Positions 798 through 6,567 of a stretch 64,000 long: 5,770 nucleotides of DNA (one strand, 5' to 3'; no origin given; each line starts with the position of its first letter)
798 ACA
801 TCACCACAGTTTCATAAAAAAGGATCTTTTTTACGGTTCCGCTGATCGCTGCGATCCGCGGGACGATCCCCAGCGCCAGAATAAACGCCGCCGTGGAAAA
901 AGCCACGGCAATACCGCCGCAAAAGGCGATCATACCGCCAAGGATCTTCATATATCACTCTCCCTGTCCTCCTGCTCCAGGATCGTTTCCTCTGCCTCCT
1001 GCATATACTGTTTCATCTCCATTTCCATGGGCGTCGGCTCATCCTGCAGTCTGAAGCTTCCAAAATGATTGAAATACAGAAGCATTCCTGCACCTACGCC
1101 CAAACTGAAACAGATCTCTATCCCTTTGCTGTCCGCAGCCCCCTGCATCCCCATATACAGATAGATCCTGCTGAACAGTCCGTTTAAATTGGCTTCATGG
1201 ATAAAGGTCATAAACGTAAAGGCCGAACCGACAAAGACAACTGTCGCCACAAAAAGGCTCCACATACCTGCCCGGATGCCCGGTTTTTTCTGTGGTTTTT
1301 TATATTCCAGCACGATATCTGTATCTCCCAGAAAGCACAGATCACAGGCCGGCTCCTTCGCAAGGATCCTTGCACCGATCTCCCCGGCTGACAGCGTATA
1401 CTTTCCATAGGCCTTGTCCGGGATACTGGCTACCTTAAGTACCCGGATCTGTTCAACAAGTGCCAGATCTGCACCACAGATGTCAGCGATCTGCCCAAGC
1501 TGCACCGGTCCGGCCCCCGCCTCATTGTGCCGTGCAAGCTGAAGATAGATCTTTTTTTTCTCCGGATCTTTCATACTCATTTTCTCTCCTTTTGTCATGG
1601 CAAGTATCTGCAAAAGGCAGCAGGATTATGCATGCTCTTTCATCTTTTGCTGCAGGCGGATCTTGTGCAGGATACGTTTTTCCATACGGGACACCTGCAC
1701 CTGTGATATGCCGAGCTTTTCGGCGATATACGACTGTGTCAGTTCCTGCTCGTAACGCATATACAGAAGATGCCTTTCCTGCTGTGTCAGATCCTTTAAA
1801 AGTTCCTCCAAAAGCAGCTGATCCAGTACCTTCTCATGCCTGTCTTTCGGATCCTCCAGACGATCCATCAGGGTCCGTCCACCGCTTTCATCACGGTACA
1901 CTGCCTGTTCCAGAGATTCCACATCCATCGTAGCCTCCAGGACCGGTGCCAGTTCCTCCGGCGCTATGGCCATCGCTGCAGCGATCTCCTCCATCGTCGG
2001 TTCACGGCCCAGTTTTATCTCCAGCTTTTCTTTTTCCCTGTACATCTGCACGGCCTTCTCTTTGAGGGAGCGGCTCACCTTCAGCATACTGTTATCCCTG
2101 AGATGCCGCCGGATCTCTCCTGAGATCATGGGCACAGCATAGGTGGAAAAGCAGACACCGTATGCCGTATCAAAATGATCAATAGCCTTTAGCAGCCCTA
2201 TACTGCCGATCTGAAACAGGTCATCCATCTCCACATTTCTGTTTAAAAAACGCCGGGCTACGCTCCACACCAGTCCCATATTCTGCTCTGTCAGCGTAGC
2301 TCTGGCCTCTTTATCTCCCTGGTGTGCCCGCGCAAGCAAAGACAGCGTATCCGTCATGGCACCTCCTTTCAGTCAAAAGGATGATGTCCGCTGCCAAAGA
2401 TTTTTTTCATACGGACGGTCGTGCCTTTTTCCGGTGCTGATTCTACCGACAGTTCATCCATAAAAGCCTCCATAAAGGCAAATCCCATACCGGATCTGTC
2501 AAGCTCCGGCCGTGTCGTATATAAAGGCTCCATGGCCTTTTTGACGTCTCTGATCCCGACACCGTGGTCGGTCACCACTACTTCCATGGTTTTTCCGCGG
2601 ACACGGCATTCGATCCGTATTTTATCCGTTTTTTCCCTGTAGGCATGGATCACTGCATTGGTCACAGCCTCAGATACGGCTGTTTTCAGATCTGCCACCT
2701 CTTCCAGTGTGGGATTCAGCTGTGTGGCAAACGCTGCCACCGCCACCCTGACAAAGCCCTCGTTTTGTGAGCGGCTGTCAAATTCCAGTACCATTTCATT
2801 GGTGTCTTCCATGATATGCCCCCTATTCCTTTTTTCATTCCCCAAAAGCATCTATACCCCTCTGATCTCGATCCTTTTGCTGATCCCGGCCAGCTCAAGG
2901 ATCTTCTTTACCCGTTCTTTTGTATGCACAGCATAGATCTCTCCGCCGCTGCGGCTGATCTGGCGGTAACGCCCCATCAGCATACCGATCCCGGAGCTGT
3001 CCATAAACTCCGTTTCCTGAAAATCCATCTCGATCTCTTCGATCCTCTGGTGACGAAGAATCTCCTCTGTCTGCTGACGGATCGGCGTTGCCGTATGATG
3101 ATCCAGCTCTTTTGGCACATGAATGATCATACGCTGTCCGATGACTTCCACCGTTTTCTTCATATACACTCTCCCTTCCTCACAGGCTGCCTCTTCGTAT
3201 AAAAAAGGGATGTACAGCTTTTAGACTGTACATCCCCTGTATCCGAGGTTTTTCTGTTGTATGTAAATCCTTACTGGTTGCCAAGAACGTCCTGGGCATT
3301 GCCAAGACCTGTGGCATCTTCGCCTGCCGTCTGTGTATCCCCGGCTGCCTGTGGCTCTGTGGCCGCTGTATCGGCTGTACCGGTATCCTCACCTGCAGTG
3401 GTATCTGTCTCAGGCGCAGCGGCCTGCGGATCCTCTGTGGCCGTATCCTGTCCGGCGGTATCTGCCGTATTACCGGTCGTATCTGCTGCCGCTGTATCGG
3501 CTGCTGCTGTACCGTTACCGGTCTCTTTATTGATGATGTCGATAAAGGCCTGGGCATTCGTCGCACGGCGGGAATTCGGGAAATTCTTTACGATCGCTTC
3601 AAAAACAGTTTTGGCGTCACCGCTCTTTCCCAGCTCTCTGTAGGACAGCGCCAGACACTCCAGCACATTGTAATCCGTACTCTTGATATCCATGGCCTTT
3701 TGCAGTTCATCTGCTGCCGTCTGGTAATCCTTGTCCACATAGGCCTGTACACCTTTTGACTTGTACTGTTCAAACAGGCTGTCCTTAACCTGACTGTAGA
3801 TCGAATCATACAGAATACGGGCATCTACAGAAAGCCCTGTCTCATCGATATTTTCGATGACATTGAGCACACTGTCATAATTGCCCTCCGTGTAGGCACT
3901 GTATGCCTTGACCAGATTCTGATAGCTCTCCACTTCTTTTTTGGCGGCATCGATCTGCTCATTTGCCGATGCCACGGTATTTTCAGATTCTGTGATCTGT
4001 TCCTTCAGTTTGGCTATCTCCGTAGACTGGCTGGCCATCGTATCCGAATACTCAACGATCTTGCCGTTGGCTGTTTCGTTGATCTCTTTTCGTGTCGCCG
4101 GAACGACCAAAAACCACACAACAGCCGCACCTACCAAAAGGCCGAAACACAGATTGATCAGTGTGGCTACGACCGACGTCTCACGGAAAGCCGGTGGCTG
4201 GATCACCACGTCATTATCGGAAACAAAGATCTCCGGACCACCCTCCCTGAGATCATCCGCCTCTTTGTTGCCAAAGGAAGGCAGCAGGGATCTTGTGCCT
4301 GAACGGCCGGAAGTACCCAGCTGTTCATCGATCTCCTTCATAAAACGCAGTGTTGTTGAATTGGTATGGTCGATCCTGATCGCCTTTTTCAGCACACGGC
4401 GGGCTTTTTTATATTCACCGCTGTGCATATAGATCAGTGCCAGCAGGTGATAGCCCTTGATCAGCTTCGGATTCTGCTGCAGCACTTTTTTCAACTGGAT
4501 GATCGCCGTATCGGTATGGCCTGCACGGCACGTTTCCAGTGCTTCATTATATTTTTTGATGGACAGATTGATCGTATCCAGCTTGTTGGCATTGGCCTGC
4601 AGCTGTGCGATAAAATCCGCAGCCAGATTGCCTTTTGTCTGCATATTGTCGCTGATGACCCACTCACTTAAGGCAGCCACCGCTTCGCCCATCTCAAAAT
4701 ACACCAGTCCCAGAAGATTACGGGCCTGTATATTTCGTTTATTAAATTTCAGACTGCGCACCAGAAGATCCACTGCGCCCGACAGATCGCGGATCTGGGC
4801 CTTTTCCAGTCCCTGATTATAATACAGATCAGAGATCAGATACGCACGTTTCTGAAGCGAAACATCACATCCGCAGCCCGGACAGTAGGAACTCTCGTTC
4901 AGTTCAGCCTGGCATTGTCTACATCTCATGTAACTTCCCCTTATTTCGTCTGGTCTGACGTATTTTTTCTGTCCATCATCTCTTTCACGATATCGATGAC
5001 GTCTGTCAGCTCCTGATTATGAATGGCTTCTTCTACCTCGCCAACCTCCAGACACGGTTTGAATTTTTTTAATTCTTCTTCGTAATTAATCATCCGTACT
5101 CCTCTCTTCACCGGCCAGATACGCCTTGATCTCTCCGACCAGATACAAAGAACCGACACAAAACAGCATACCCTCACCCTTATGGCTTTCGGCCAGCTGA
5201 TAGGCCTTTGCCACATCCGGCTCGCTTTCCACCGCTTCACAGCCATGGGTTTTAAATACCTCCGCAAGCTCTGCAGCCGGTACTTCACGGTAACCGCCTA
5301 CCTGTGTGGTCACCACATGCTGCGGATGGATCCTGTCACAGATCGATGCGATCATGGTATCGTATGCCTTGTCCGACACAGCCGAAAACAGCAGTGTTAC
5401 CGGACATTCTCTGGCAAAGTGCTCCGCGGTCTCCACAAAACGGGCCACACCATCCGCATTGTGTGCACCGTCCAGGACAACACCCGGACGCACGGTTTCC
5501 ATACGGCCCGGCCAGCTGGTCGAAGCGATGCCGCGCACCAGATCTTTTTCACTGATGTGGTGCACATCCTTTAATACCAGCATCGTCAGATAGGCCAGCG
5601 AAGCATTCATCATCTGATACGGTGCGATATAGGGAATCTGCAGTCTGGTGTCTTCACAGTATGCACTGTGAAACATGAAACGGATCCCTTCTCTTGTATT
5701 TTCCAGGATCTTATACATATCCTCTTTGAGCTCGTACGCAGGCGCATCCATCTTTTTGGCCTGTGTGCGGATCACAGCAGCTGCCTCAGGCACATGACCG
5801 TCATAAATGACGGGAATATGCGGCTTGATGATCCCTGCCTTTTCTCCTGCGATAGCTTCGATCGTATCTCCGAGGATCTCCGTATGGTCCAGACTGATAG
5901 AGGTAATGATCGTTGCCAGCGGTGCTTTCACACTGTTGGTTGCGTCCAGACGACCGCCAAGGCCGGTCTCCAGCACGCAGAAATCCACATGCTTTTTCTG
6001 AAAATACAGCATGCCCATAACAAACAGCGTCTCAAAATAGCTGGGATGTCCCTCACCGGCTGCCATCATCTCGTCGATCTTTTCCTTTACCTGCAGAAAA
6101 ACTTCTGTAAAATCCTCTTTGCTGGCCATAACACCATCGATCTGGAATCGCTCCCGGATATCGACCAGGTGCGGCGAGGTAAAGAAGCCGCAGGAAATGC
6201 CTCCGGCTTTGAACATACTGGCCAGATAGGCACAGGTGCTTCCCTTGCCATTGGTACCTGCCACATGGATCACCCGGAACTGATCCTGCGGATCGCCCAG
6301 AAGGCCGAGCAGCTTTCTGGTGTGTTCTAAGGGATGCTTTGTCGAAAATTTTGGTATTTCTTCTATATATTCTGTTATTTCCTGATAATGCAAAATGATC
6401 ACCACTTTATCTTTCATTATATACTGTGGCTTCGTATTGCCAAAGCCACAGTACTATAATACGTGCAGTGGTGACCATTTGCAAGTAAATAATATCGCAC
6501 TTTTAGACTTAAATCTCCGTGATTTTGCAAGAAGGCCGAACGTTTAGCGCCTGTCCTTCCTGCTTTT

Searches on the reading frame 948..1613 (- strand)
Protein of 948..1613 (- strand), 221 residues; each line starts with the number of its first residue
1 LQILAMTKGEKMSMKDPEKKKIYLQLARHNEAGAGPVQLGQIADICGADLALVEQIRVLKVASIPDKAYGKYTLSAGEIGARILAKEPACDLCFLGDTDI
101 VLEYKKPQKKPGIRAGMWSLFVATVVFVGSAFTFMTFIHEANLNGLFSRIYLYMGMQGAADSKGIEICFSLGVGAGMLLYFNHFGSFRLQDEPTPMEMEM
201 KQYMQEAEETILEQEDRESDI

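Call 33: search_protein_families(library=pfam, max_evalue=0.00001, proteins=[window:948-1613:-])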
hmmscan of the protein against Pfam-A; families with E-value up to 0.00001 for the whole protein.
window:948-1613:- (221 aa): 1 family
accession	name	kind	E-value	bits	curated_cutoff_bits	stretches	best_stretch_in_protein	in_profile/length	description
PF12164.13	SporV_AA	-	1.2e-11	45.2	25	1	20-107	2-89/90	Stage V sporulation protein AA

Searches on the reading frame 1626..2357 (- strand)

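Call 33: search_protein_families(library=pfam, max_evalue=0.00001, proteins=[window:1626-2357:-])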
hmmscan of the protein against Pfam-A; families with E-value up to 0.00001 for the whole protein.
window:1626-2357:- (243 aa): 3 families
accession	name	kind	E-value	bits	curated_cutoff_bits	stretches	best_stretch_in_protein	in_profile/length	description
PF04542.20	Sigma70_r2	-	1.5e-18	66.8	24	1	23-90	2-69/71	Sigma-70 region 2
PF04545.22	Sigma70_r4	-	3.2e-14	52.6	24.1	1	186-234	1-49/50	Sigma-70, region 4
PF04539.22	Sigma70_r3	-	5.8e-11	42.8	25.3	1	100-170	1-74/78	Sigma-70 region 3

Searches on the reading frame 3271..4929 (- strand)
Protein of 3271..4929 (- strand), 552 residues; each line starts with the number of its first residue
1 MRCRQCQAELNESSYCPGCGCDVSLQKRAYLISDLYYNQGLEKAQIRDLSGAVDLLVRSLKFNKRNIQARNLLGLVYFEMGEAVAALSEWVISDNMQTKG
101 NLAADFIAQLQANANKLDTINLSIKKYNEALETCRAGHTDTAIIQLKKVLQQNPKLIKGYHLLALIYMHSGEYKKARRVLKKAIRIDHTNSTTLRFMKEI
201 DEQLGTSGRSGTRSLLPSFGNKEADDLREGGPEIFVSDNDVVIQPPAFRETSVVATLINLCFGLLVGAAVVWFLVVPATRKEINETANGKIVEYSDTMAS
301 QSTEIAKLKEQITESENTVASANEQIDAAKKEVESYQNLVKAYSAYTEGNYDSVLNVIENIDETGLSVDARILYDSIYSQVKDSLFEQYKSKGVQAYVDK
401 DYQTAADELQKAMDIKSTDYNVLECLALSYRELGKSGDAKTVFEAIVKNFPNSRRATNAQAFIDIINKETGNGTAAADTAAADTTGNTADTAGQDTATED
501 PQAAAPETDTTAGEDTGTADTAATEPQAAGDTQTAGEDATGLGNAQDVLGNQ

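Call 33: search_protein_families(library=pfam, max_evalue=0.00001, proteins=[window:3271-4929:-])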
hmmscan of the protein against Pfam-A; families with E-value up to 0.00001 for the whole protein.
window:3271-4929:- (552 aa): 11 families
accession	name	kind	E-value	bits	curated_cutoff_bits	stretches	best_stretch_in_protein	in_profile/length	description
PF07719.23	TPR_2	-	8.8e-16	57.1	27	1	158-190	2-34/34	Tetratricopeptide repeat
PF14559.12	TPR_19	-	6.6e-15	55.6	25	0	136-189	4-57/68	Tetratricopeptide repeat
PF13414.12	TPR_11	-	5.9e-14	51.9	26.8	0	166-190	3-27/42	TPR repeat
PF13428.12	TPR_14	-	1.2e-12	47.6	23.5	0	159-191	3-35/44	Tetratricopeptide repeat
PF12895.13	ANAPC3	-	2.6e-12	47.3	27.2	0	137-191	3-56/82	Anaphase-promoting complex, cyclosome, subunit 3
PF13431.12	TPR_17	-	1.3e-11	44.2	24.4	0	147-177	3-33/34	Tetratricopeptide repeat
PF00515.34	TPR_1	-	1.8e-10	40.6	27.8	0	158-190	2-34/34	Tetratricopeptide repeat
PF23914.1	TPR_CcmH_CycH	-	2.3e-10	41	42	0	143-192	36-85/158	Cytochrome c-type biogenesis protein H TPR domain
PF13432.12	TPR_16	-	5.7e-09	36.7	32.7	0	426-461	3-38/65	Tetratricopeptide repeat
PF13181.12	TPR_8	-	2.6e-08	33.8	25.7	0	158-187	2-31/34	Tetratricopeptide repeat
PF13174.12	TPR_6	-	5.8e-08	33.3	26.3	0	426-453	6-33/33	Tetratricopeptide repeat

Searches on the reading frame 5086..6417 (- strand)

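Call 33: search_protein_families(library=pfam, max_evalue=0.00001, proteins=[window:5086-6417:-])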
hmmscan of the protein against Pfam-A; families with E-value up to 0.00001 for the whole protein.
window:5086-6417:- (443 aa): 2 families
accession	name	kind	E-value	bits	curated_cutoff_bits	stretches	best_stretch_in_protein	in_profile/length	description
PF08245.18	Mur_ligase_M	-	9.5e-11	42.5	24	1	52-277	1-198/200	Mur ligase middle domain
PF02875.26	Mur_ligase_C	-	2.1e-10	41.9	28.4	1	304-421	1-124/127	Mur ligase, glutamate ligase domain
